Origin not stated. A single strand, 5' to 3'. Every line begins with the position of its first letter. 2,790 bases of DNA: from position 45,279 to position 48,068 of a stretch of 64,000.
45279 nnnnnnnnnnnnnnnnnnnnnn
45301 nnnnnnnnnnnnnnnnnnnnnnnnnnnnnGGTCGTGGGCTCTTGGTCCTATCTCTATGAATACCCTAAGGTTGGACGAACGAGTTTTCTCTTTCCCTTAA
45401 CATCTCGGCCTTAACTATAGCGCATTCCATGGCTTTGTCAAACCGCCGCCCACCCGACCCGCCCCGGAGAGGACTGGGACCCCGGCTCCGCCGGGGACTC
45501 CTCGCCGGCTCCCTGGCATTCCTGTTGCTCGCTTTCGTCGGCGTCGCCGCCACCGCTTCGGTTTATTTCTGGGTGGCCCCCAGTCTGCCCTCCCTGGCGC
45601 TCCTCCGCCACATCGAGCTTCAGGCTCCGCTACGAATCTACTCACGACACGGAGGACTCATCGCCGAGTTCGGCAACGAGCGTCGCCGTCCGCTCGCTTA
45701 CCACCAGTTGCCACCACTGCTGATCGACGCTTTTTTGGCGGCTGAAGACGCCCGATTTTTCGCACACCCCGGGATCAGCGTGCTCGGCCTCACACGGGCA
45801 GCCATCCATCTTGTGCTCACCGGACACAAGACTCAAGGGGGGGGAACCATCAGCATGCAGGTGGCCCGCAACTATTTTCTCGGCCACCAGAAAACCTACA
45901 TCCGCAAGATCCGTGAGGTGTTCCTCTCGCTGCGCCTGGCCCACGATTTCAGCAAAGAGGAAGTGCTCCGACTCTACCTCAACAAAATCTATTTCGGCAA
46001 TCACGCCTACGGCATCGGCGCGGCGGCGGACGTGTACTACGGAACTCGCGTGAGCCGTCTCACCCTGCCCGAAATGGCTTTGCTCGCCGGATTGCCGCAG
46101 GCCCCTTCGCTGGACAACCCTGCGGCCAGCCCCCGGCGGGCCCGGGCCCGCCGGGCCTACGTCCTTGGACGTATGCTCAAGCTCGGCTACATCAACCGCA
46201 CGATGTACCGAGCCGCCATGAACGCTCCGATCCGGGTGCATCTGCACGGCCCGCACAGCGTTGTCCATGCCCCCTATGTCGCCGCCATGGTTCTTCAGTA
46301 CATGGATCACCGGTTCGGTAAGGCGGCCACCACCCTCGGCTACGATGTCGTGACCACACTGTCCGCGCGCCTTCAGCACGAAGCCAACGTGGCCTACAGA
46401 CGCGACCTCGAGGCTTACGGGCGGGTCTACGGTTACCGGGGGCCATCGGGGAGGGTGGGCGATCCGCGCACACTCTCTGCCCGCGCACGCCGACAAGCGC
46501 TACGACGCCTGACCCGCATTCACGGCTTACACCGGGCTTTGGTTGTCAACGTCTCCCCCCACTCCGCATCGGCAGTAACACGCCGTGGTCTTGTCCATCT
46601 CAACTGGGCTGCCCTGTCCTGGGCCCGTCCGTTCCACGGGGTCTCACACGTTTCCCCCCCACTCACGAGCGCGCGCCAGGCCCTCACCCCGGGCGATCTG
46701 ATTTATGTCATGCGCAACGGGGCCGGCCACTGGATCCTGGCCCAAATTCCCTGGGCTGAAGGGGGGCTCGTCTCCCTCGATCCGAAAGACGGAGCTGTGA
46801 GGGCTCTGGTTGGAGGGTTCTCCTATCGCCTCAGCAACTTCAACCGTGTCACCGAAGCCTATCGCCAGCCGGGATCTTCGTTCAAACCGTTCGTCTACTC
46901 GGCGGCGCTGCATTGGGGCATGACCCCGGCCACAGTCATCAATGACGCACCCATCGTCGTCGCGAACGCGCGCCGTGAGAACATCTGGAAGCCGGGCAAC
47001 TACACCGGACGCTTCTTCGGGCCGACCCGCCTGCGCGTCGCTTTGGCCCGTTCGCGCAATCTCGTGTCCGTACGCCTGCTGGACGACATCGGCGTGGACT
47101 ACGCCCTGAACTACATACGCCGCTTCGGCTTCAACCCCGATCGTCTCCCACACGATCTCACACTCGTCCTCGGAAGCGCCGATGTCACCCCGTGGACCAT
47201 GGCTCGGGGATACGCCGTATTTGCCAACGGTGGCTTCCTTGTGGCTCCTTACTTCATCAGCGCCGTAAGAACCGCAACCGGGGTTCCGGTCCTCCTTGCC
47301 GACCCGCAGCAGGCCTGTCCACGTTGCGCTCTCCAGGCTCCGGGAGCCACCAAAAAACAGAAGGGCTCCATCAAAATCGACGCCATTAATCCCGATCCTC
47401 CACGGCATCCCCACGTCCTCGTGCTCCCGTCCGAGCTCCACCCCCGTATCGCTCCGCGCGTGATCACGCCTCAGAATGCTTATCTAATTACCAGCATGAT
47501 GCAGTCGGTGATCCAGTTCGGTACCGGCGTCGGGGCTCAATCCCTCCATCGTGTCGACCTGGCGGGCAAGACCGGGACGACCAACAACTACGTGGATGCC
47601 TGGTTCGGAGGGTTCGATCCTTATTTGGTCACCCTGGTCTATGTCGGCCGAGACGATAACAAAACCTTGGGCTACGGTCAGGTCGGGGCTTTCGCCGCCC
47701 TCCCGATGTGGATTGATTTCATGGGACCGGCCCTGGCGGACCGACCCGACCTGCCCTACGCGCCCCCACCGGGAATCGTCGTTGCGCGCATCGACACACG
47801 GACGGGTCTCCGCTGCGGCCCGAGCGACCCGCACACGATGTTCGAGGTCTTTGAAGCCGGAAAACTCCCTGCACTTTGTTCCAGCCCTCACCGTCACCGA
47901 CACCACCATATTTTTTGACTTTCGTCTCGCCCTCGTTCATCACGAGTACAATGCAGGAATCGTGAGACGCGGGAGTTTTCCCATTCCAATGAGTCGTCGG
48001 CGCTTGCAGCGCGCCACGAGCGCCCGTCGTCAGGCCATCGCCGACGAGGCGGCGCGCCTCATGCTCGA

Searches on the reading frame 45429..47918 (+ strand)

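Call 65: search_protein_families(library=pfam, proteins=[window:45429-47918:+], max_evalue=0.000001)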
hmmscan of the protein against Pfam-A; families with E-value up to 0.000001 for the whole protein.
window:45429-47918:+ (829 aa): 3 families
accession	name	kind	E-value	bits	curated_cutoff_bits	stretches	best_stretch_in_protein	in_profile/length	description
PF00912.28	Transgly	-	6.5e-57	192.2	27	1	75-249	2-177/178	Transglycosylase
PF00905.27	Transpeptidase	-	1.2e-28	100.6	22.1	1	446-732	2-267/299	Penicillin binding protein transpeptidase domain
PF17092.11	PCB_OB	-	7.2e-20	72.2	27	1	336-441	1-109/111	Penicillin-binding protein OB-like domain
